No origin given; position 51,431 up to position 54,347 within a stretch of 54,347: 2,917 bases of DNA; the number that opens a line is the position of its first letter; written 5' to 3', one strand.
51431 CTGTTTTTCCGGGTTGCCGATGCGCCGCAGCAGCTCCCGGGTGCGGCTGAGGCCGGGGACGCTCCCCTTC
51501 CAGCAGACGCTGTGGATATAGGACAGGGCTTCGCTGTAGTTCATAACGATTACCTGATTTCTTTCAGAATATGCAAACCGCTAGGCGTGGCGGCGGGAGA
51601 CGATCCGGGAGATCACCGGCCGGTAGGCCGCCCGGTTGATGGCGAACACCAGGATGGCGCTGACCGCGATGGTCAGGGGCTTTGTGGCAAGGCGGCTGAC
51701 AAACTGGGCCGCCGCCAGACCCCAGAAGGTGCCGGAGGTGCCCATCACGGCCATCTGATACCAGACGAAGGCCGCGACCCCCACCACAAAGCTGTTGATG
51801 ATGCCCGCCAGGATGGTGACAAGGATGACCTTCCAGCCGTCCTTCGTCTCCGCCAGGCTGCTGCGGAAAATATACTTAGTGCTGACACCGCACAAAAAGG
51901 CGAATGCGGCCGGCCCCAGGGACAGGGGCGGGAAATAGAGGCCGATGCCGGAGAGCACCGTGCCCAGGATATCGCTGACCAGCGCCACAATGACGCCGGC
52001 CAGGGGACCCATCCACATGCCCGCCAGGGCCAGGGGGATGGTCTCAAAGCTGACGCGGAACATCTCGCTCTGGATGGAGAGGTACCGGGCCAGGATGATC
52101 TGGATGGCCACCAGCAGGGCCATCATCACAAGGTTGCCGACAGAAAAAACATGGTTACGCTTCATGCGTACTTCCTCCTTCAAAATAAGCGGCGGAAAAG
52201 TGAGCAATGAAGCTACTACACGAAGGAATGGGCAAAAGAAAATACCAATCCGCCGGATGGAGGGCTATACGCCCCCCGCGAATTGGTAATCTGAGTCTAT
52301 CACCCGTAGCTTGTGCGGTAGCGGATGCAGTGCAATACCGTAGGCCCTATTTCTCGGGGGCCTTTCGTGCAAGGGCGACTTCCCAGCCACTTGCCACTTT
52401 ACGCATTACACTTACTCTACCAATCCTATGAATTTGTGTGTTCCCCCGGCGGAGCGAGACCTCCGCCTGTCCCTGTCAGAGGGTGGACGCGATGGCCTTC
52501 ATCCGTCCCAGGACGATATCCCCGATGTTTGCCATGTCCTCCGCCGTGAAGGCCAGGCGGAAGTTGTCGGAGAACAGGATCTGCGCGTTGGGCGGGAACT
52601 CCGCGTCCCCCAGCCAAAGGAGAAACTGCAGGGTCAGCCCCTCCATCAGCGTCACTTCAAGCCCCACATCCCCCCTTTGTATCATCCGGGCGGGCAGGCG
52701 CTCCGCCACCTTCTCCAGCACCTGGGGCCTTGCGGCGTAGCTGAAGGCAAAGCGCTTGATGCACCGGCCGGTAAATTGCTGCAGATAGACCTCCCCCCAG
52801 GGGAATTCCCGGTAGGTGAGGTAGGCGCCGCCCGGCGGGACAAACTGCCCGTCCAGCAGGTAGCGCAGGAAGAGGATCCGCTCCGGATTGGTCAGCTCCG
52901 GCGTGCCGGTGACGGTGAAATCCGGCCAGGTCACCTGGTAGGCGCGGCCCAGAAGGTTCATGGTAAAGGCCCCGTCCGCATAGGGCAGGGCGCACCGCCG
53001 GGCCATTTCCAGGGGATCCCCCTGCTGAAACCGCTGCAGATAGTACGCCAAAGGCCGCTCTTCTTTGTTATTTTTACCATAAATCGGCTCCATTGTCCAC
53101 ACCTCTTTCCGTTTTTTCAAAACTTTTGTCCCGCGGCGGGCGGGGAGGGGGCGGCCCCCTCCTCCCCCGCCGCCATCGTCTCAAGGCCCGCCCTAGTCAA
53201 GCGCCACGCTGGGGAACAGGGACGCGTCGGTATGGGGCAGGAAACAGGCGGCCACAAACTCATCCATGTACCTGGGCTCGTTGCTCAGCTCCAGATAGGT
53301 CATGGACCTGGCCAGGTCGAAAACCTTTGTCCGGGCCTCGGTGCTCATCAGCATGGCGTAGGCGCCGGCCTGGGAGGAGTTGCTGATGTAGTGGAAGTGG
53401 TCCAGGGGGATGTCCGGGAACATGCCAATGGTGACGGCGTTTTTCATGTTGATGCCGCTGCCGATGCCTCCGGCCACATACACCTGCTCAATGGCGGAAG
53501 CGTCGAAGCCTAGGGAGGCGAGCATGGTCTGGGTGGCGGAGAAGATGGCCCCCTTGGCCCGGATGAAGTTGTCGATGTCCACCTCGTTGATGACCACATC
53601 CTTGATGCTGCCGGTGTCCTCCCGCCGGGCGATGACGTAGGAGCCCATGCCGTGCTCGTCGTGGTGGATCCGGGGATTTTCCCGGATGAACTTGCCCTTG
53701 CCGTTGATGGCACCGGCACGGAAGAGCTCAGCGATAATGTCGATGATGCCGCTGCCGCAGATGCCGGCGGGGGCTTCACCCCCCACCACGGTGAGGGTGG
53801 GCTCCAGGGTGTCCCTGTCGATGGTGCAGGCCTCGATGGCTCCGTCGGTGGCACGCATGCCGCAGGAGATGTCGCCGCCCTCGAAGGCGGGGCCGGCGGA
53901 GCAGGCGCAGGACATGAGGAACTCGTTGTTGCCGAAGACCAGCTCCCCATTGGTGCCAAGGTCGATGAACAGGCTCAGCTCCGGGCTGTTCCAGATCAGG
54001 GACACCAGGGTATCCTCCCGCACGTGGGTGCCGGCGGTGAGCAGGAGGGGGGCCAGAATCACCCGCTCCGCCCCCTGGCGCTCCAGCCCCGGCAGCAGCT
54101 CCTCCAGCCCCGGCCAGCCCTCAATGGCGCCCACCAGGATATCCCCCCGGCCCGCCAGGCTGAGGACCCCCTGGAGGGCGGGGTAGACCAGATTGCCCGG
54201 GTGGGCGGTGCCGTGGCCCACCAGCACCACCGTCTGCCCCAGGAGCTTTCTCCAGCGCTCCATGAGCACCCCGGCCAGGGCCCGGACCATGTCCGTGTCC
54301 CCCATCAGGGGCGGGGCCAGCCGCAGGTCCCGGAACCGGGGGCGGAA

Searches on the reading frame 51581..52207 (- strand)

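Call 62: search_protein_families(library=pfam, proteins=[window:51581-52207:-], max_evalue=0.00001)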
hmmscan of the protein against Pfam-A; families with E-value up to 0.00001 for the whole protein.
window:51581-52207:- (208 aa): 2 families
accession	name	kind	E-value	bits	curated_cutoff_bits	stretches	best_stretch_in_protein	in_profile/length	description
PF12822.12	ECF_trnsprt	-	8.2e-15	55.7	30.7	1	25-190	2-168/169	ECF transporter, substrate-specific component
PF07155.17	ECF-ribofla_trS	-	4.5e-09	37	26.7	1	21-189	2-169/172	ECF-type riboflavin transporter, S component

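Call 64: search_protein_families(library=ncbifam, proteins=[window:51581-52207:-], max_evalue=1e-10)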
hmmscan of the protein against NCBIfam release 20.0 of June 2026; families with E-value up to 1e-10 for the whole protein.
window:51581-52207:- (208 aa): 1 family
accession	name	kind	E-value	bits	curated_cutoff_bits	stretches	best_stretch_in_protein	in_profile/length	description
TIGR04518.1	ECF_S_folT_fam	subfamily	5.9e-24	84.7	60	1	21-190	2-157/163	folate family ECF transporter S component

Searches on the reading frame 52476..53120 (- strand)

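Call 62: search_protein_families(library=pfam, proteins=[window:52476-53120:-], max_evalue=0.00001)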
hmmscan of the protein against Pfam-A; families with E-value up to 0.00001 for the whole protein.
window:52476-53120:- (214 aa): 1 family
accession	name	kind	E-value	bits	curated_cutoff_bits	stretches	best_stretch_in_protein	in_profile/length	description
PF12654.12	DUF3786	-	7.9e-45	153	27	1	35-204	1-174/176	Domain of unknown function (DUF3786)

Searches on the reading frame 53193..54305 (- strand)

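Call 62: search_protein_families(library=pfam, proteins=[window:53193-54305:-], max_evalue=0.00001)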
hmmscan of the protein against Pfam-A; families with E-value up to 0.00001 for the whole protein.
window:53193-54305:- (370 aa): 2 families
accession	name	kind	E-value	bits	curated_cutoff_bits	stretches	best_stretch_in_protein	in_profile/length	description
PF14574.11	RACo_C_ter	-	4.9e-101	337.6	27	1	109-367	1-260/261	C-terminal domain of RACo the ASKHA domain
PF06180.16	CbiK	-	2e-16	60.6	26.2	1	19-98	137-216/262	Cobalt chelatase (CbiK)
